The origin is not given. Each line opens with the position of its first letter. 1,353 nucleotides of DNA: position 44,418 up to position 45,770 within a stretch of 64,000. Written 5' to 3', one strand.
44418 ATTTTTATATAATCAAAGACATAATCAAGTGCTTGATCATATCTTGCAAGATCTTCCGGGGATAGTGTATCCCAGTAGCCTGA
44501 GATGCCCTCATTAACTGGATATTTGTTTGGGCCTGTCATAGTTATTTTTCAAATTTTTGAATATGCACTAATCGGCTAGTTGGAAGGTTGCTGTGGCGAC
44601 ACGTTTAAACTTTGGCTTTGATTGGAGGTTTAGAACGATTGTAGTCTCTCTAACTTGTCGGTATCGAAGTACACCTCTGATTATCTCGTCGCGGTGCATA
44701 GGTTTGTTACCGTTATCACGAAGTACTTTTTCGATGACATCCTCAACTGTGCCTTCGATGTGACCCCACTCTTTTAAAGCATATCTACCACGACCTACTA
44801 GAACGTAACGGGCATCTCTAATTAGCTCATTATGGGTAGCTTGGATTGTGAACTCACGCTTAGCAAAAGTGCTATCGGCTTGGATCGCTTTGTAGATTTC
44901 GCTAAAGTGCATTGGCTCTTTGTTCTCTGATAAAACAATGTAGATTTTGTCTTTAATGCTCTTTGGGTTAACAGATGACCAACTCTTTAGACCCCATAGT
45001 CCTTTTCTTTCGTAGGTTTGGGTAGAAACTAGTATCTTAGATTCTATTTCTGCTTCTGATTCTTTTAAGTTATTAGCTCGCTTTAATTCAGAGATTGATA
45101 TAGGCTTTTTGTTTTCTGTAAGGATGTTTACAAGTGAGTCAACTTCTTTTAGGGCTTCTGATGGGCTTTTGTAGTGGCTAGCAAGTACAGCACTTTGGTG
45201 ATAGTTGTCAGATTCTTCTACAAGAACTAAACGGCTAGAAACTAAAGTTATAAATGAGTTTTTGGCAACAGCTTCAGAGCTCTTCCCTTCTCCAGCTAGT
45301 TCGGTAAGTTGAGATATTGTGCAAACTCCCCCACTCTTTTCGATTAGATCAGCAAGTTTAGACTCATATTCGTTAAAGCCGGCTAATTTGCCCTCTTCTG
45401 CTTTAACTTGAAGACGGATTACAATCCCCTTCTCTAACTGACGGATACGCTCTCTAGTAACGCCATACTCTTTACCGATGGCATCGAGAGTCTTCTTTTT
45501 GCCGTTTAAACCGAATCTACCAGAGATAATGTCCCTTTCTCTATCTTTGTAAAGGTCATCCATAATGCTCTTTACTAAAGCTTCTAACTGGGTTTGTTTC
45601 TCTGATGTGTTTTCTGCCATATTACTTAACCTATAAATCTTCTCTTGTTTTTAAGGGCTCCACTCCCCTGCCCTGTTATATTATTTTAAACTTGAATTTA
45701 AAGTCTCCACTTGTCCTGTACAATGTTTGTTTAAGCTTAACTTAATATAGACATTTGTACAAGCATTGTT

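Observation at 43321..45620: Operon encoding a sigma-70 region 4 plus double HARE-HTH protein and two small paralogs sharing a W-x-(T/Y)LSPE(E/D)L motif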

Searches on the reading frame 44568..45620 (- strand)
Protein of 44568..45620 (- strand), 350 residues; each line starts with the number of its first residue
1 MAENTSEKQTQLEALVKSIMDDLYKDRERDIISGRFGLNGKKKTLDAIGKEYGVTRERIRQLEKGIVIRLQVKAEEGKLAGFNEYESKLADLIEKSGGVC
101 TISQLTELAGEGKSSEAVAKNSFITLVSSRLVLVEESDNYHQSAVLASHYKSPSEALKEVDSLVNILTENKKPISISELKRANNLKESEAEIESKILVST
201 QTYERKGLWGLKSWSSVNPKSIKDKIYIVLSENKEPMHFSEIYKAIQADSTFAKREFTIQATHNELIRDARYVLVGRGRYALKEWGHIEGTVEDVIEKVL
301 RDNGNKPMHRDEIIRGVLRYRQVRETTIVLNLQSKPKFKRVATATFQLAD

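Call 3: search_protein_families(library=pfam, proteins=[window:44568-45620:-], max_evalue=1)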
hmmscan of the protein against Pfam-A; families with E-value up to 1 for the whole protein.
window:44568-45620:- (350 aa): 7 families
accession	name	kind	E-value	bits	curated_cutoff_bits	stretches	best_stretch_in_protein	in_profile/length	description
PF04545.22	Sigma70_r4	-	1.6e-10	40.7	24.1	1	26-67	7-45/50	Sigma-70, region 4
PF05066.19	HARE-HTH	-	6.8e-09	36.4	25.9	2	221-285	2-71/71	HB1, ASXL, restriction endonuclease HTH domain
PF23159.1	WH_Rok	-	0.0011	19.5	27.6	1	163-182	5-24/58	Repressor Rok winged helix domain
PF13390.11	DUF4108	-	0.0032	17.8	27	1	57-94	78-115/145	Protein of unknown function (DUF4108)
PF01476.26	LysM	-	0.058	13.8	20.9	0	161-192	7-36/43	LysM domain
PF01846.25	FF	-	0.13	12.8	22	0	213-236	20-43/50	FF domain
PF16956.11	Porin_7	-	0.15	11.9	26.6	1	114-158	17-60/287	Putative general bacterial porin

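Call 4: search_protein_families(library=ncbifam, proteins=[window:44568-45620:-], max_evalue=1)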
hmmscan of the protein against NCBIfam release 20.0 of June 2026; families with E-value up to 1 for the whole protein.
window:44568-45620:- (350 aa): 30 families (the best 25 are shown)
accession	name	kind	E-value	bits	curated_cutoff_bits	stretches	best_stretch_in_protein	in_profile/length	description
NF041931.2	MzaA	equivalog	4.2e-16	58.9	800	1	6-88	637-717/726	MZA anti-phage system associated sigma-70 family RNA polymerase sigma factor MzaA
TIGR04567.1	RNAP_delt_lowGC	equivalog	1.4e-12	47.7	42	1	221-296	4-81/83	DNA-directed RNA polymerase subunit delta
NF004561.0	PRK05901.1-3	equivalog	2.4e-12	46.8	582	1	12-67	465-520/537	RNA polymerase sigma factor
NF005920.0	PRK07921.1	subfamily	9.1e-12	44.6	464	1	10-78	254-322/328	RNA polymerase sigma factor SigB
TIGR02393.1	RpoD_Cterm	equivalog_domain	1.4e-11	44.4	354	1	8-82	162-236/238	RNA polymerase sigma factor RpoD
NF004208.0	PRK05658.1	equivalog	1.1e-10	41.2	555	1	8-75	554-621/631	RNA polymerase sigma factor RpoD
NF006666.0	PRK09210.1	equivalog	1.5e-10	41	572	1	12-74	298-360/370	RNA polymerase sigma factor RpoD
TIGR02394.1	rpoS_proteo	equivalog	1.9e-10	40.7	378.7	1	8-71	208-271/285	RNA polymerase sigma factor RpoS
NF004566.0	PRK05901.2-4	equivalog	2.2e-10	40.3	531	1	6-85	365-445/448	RNA polymerase sigma factor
NF005643.0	PRK07406.1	equivalog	1.6e-09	37.3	500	1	18-68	331-381/397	RNA polymerase sigma factor RpoD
NF005143.0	PRK06596.1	subfamily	1.8e-09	37.5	241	1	6-72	214-279/285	RNA polymerase factor sigma-32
NF004560.0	PRK05901.1-1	equivalog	1.8e-09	37.3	711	1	16-67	448-499/516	RNA polymerase sigma factor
TIGR02392.1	rpoH_proteo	equivalog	5.7e-09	36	323.1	1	6-69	202-263/270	RNA polymerase sigma factor RpoH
NF004207.0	PRK05657.1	equivalog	6.7e-09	35.5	394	1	7-71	250-314/329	RNA polymerase sigma factor RpoS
NF004562.0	PRK05901.1-4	equivalog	1.5e-08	33.7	779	1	17-69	487-539/571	RNA polymerase sigma factor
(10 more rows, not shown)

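Call 6: find_homologous_proteins(query=window:44568-45620:-)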
Query window:44568-45620:- (350 aa): 1097 proteins with E <= 0.001 among 5168 candidates; the best 120 are listed.
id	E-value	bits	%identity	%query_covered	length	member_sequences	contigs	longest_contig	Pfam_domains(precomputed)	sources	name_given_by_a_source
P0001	7.2e-220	747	100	100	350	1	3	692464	PF04545.23,PF05066.20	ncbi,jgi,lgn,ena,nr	ncbi:MAG: hypothetical protein H6799_01895 [Candidatus Nomurabacteria bacterium]|nr:MAG: hypothetica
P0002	1.9e-219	745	100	100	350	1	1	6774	PF04545.23,PF05066.20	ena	-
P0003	1.1e-206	704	94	99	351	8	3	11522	PF04545.23,PF05066.20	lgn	-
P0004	1.6e-200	683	91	99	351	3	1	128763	PF04545.23,PF05066.20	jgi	jgi:DNA-directed RNA polymerase delta subunit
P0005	1.1e-197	674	89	100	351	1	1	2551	PF04545.23,PF05066.20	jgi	jgi:predicted Zn-ribbon and HTH transcriptional regulator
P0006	1.1e-192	658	86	99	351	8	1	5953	PF04545.23,PF05066.20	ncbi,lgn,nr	ncbi:MAG: hypothetical protein QG623_314 [Patescibacteria group bacterium]|nr:hypothetical protein [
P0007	8.1e-192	655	88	99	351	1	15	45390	PF04545.23,PF05066.20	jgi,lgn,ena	-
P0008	1.3e-191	654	86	99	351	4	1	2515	PF04545.23,PF05066.20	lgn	-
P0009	1.4e-188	644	85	100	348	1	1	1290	PF04545.23,PF05066.20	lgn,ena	-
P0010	3.3e-187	640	85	100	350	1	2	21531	PF04545.23,PF05066.20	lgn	-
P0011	4.0e-185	633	84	100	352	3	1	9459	PF04545.23,PF05066.20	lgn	-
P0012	4.3e-185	633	84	100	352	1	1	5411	PF04545.23,PF05066.20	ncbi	-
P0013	2.4e-184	630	83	100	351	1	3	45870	PF04545.23,PF05066.20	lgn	-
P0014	1.7e-183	627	84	100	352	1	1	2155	PF04545.23,PF05066.20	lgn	-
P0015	3.5e-176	603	81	99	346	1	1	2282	PF04545.23,PF05066.20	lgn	-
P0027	9.2e-85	303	46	99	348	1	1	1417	PF23159.2,PF04545.23,PF05066.20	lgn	-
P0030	4.3e-84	301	45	95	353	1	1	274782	PF23159.2,PF04545.23,PF05066.20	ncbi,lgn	-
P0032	7.9e-84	300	44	100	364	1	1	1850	PF23159.2,PF04545.23,PF05066.20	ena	-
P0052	1.4e-82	296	46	97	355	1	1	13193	PF23159.2,PF04545.23,PF05066.20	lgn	-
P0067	4.3e-82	294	44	97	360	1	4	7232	PF23159.2,PF04545.23,PF05066.20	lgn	-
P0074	1.9e-81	292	43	97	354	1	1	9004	PF23159.2,PF04545.23,PF05066.20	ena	-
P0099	1.8e-80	289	45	98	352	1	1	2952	PF23159.2,PF04545.23,PF05066.20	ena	-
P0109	4.2e-80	288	44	100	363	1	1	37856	PF23159.2,PF04545.23,PF05066.20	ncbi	-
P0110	4.4e-80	288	42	99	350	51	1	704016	PF23159.2,PF04545.23,PF05066.20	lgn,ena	-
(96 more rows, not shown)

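Call 13: find_related_loci(query=A1, collection=genome_contigs, flank=8000)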
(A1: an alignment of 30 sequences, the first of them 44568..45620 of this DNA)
Query A1 (350 aa) in genome_contigs; peptide patterns used: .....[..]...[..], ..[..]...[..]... (x = any residue, [..] = any of these).
600 stretches matched a pattern (row limit reached: there are more); 598 encode a relative of the query (tblastn E <= 1e-3); the best 80 are kept; 80 distinct loci.
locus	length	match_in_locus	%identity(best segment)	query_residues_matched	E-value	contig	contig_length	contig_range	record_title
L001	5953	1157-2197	86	4-350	0e+0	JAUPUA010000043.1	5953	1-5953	MAG: Patescibacteria group bacterium isolate erpe_2018_sw_6hr_WHONDRS-SW48-000087_B_bin.42 scaffold_669523, whole genome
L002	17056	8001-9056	84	1-350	0e+0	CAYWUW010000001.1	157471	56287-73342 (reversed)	MAG TPA_asm: uncultured Candidatus Saccharibacteria bacterium isolate SRP285395_co1_92 genome assembly, contig: NODE_63_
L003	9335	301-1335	44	4-350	9e-92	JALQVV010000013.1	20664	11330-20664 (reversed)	MAG: Candidatus Saccharimonadia bacterium isolate FCJ.42 FCJ_971567, whole genome shotgun sequence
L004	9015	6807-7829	45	2-350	2e-91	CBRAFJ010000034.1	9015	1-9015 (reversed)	MAG TPA_asm: uncultured bacterium isolate SRR11839386_binner12_Refined_8 genome assembly, contig: ERZ27397408.3227, whol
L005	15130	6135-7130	44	16-350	7e-90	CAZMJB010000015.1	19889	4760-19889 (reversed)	MAG TPA_asm: uncultured Candidatus Saccharibacteria bacterium isolate SRP329715_co2_366 genome assembly, contig: NODE_53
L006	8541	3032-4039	44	12-350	6e-89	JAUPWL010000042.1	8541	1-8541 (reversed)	MAG: Patescibacteria group bacterium isolate erpe_2018_sw_45hr_WHONDRS-SW48-000100_F_bin.11 scaffold_740, whole genome s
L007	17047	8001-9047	43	1-350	7e-89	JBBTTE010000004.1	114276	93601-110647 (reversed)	MAG: Patescibacteria group bacterium isolate H32-bin050_1 H32_bin050_1_000000000004, whole genome shotgun sequence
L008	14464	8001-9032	43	1-350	2e-88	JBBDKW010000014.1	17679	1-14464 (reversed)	MAG: Candidatus Saccharimonadales bacterium isolate LejiaA_2_49_12 Lejia_A_4651_length_17679_cov_7, whole genome shotgun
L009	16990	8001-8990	45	16-348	1e-88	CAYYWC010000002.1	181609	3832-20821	MAG TPA_asm: uncultured Candidatus Saccharibacteria bacterium isolate binchicken_co173_127 genome assembly, contig: NODE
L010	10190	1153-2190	43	1-350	2e-88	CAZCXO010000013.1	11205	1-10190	MAG TPA_asm: uncultured Candidatus Saccharibacteria bacterium isolate SRP200132_co1_591 genome assembly, contig: NODE_10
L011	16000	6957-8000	44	1-350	7e-88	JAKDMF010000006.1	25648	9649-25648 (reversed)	MAG: bacterium isolate 46_S60 46_S60_NODE_152_length_25648_cov_16.597937, whole genome shotgun sequence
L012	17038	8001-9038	43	1-350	5e-88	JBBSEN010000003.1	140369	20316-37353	MAG: Candidatus Saccharimonadales bacterium isolate LS1_sbin.48 LS1_sbin.48_K_1552962_L_140369_cov_15.0424, whole genome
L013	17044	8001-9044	43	1-350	9e-88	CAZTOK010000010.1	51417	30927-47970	MAG TPA_asm: uncultured Candidatus Saccharibacteria bacterium isolate SRP200132_co1_475 genome assembly, contig: NODE_10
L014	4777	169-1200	43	3-350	1e-87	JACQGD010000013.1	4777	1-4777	MAG: Candidatus Saccharibacteria bacterium isolate NC_groundwater_1064_Pr2_B-0.1um_46_7 rattlesnake_spring_18_scaffold_4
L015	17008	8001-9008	43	12-350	9e-88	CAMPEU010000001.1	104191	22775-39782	MAG: uncultured Candidatus Saccharibacteria bacterium isolate ERR4918all_bin.1_MetaWRAP_v1.1_MAG genome assembly, contig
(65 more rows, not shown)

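Call 23: find_encoding_contigs(protein=P0003, flank=6000, max_places=2)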
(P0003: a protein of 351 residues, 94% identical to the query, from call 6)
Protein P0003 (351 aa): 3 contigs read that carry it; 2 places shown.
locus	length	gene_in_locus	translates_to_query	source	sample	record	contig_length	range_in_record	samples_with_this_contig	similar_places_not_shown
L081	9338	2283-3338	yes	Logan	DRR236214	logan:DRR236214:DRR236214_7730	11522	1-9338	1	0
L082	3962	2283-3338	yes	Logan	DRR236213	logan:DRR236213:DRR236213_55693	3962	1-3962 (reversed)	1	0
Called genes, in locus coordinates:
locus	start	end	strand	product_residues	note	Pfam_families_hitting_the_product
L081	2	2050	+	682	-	?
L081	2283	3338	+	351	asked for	PF04545:Sigma70_r4, PF05066:HARE-HTH (faint)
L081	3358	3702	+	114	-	-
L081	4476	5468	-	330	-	-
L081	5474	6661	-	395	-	PF03033:Glyco_transf_28, PF04101:Glyco_tran_28_C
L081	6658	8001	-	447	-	PF01098:FTSW_RODA_SPOVE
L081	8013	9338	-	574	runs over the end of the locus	PF03717:PBP_dimer, PF21922:PBP_dimer_2 (faint), PF00905:Transpeptidase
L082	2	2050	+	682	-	?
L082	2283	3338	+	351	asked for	PF04545:Sigma70_r4, PF05066:HARE-HTH (faint)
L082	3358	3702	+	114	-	-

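Call 24: find_encoding_contigs(protein=P0004, flank=6000, max_places=2)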
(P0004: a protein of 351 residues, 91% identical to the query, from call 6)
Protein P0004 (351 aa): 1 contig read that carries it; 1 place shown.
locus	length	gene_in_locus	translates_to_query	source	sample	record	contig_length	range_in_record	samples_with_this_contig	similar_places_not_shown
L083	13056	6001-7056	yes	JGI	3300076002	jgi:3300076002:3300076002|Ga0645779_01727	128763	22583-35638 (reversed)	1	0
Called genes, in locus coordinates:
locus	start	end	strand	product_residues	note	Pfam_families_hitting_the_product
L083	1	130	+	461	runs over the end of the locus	PF00009:GTP_EFTU, PF01926:MMR_HSR1, PF02421:FeoB_N, PF04548:AIG1 (weak), PF03193:RsgA_GTPase, PF01926:MMR_HSR1, PF02421:FeoB_N, PF14714:KH_dom-like, +6 more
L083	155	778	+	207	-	PF01195:Pept_tRNA_hydro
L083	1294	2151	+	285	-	PF02481:DNA_processg_A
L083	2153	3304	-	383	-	-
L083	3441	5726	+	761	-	PF01751:Toprim, PF01131:Topoisom_bac, PF13368:Toprim_C_rpt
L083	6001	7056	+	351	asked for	PF04545:Sigma70_r4, PF05066:HARE-HTH (faint)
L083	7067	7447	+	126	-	-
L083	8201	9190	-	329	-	-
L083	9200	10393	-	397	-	PF03033:Glyco_transf_28, PF04101:Glyco_tran_28_C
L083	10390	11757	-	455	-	PF01098:FTSW_RODA_SPOVE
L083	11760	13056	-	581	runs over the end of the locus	PF03717:PBP_dimer, PF00905:Transpeptidase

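Call 25: find_encoding_contigs(protein=P0007, flank=6000, max_places=2)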
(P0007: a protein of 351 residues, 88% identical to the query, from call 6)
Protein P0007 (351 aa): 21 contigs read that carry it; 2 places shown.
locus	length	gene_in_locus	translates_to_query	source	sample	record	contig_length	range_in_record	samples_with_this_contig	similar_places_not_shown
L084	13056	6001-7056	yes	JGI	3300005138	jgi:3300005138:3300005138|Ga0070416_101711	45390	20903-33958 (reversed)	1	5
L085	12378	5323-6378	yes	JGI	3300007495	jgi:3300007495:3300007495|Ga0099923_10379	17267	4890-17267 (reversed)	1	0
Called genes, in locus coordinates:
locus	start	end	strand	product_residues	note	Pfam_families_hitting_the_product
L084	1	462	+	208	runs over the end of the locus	PF01195:Pept_tRNA_hydro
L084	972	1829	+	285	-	PF02481:DNA_processg_A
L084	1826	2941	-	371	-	-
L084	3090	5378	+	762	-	PF01751:Toprim, PF01131:Topoisom_bac, PF13368:Toprim_C_rpt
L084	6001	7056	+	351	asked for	PF04545:Sigma70_r4, PF05066:HARE-HTH (weak)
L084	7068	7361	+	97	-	-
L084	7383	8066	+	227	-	-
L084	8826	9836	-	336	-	-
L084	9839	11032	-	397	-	PF03033:Glyco_transf_28, PF04101:Glyco_tran_28_C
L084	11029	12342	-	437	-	PF01098:FTSW_RODA_SPOVE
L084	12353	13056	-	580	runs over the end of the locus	PF03717:PBP_dimer, PF00905:Transpeptidase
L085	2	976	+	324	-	?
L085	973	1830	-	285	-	PF02481:DNA_processg_A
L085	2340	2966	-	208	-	PF01195:Pept_tRNA_hydro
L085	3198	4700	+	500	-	PF01131:Topoisom_bac, PF13368:Toprim_C_rpt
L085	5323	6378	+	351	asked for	PF04545:Sigma70_r4, PF05066:HARE-HTH (weak)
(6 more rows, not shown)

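Call 26: find_encoding_contigs(protein=P0013, flank=6000, max_places=2)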
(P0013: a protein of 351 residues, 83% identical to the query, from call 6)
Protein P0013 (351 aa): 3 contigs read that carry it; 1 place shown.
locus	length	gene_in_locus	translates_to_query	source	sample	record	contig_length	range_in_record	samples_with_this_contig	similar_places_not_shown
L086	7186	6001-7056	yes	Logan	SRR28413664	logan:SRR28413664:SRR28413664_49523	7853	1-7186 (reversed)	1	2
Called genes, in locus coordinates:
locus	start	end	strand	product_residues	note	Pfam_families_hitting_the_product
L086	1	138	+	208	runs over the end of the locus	PF01195:Pept_tRNA_hydro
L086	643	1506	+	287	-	PF02481:DNA_processg_A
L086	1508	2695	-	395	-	-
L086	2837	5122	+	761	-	PF01751:Toprim, PF01131:Topoisom_bac, PF13368:Toprim_C_rpt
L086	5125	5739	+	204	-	-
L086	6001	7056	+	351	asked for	PF04545:Sigma70_r4, PF05066:HARE-HTH (faint)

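Call 28: predict_structure(alignment_id=A1)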
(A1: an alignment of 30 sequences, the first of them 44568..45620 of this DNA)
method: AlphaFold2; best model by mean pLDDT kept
length: 350 residues; sequences in the alignment: 30
mean_pLDDT: 90.8   pTM: 0.74
mean pLDDT of the five models: 90.8, 90.3, 89.3, 88.5, 87.8
residues with pLDDT >= 90: 276; 70-90: 65; 50-70: 1; < 50: 8
segments of 3 or more residues with pLDDT < 50: 1-8
pLDDT, mean of each block of 10 residues (from residue 1): 44 92 89 90 91 92 94 92 95 96 95 92 96 95 96 95 94 94 94 96 92 88 91 93 92 84 91 90 88 90 92 91 88 92 91
secondary structure, 60 per line:
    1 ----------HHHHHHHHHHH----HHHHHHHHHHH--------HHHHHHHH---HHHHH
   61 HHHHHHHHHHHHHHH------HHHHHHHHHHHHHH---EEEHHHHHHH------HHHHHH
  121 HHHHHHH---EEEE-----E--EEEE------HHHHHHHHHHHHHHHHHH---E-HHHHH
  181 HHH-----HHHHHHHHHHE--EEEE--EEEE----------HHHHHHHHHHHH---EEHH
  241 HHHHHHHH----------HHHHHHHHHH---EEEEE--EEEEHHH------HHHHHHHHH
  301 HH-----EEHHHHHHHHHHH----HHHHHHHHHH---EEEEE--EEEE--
elements in order: H11-21 H26-36 H45-52 H56-75 H82-95 E99-101 H102-108 H115-127 E131-134 E143-146 H153-170 H176-183 H189-198 E202-205 E208-211 H222-233 H239-248 H259-268 E272-276 E279-282 H292-302 H310-320 H325-334 E338-342 E345-348

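Call 32: fold_search(model_id=the predicted structure, library=pdb)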
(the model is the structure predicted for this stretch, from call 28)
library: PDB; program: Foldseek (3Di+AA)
matches with E <= 10: 653; with E <= 0.001: 3
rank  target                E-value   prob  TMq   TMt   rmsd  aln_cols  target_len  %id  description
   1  8b9x_A                4.1e-04  1.00  0.24  0.29  11.6       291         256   10  Chimeric protein of human UFM1 E3 ligase, UFL1, and DDRGK1 (released 2023-10-25)
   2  8d5v_D                6.4e-04  1.00  0.22  0.75   3.2       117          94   26  WhiB6 bound to the SigmaAr4-RNAP Beta flap tip chimera (released 2023-06-14)
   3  8b9x_B                8.3e-04  1.00  0.24  0.29  11.7       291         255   10  Chimeric protein of human UFM1 E3 ligase, UFL1, and DDRGK1 (released 2023-10-25)
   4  7kug_D                1.0e-03  1.00  0.22  0.73   4.1       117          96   27  Fe-S cluster-bound transcription activator WhiB7 in complex with the SigmaAr4-RNAP Beta flap tip chimera (released 2021-06-30)
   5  1lva                  1.1e-03  1.00  0.22  0.28  17.1       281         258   13  Crystal structure of a C-terminal fragment of Moorella thermoacetica elongation factor SelB (released 2002-08-21)
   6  8d5v_B                2.0e-03  1.00  0.23  0.74   3.3       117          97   26  WhiB6 bound to the SigmaAr4-RNAP Beta flap tip chimera (released 2023-06-14)
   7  7kug_B                2.1e-03  1.00  0.18  0.65   2.1        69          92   42  Fe-S cluster-bound transcription activator WhiB7 in complex with the SigmaAr4-RNAP Beta flap tip chimera (released 2021-06-30)
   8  7kuf_B                2.1e-03  1.00  0.18  0.69   2.5        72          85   39  Transcription activation subcomplex with WhiB7 bound to SigmaAr4-RNAP Beta flap tip chimera and DNA (released 2021-06-30)
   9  5lzb_z                2.5e-03  0.95  0.20  0.13  17.9       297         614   12  Structure of SelB-Sec-tRNASec bound to the 70S ribosome in the initial binding state (IB) (released 2016-11-23)
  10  5msm_D                4.2e-03  0.95  0.18  0.17  18.2       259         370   11  Structure of the Dcc1-Ctf8-Ctf18C Trimer (released 2017-02-15)
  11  8cwr_B                4.4e-03  1.00  0.16  0.49   1.0        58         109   46  Complex structure of WhiB3 and the SigmaAr4-RNAP Beta flap tip chimera in space group R3 (released 2023-05-17)
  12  5okc_A                4.4e-03  0.94  0.18  0.17  18.1       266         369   10  Crystal structure of the Ctf18-1-8 module from Ctf18-RFC (released 2017-12-20)
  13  8cwt_B                4.6e-03  1.00  0.16  0.50   1.0        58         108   46  Complex structure of WhiB3 and the SigmaAr4-RNAP Beta flap tip chimera in space group P43212 (released 2023-05-17)
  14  8cyf_B                4.6e-03  1.00  0.16  0.62   1.1        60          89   47  WhiB3 bound to SigmaAr4-RNAP Beta flap tip chimera and DNA (released 2023-05-17)
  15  5msn_D                6.9e-03  0.94  0.16  0.21  15.8       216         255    9  Structure of the Dcc1 Protein (released 2017-02-15)
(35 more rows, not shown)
